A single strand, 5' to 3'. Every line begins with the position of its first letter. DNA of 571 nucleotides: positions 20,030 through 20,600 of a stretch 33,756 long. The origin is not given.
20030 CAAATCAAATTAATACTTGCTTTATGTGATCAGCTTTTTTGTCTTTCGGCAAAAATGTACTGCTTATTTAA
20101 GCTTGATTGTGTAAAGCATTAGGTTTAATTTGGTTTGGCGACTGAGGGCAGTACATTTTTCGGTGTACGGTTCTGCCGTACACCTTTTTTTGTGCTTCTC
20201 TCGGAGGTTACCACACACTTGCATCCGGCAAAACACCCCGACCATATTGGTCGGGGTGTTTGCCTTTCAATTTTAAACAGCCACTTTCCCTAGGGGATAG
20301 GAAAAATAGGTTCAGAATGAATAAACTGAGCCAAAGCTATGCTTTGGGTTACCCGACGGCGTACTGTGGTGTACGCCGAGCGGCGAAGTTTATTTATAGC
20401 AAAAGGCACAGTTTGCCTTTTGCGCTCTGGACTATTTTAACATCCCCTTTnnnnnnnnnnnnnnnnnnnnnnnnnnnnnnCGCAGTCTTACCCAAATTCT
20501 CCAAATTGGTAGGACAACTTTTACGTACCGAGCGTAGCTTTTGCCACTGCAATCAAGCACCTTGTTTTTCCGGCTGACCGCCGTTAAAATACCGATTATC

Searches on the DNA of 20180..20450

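Call 96: search_rna_families(source=window, start=20180, end=20450, threshold=evalue, max_evalue=1)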
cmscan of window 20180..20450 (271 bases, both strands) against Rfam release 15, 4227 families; matches with E-value up to 1: 5.
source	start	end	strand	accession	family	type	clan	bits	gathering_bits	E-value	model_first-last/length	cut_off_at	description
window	20230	20306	-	RF02837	anti-hemB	Gene; sRNA;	-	21.1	49.5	0.007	1-81/81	no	Burkholderia RNA 7 (anti-hemB)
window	20231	20261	+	RF03585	mir-3938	Gene; miRNA;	-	18.9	94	0.21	1-88/88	no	mir-3938 microRNA precursor family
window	20227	20312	-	RF02450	ncr1175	Gene; sRNA;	-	18.3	60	0.44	1-110/110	no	Bacillus sRNA ncr1175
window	20232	20260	+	RF01772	rnk_pseudo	Cis-reg; leader;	-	17.8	55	0.92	73-100/108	no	Pseudomonas rnk leader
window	20235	20261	+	RF02701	PsrR1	Gene; sRNA;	-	17.6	42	0.51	54-79/79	no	Photosynthesis regulatory RNA1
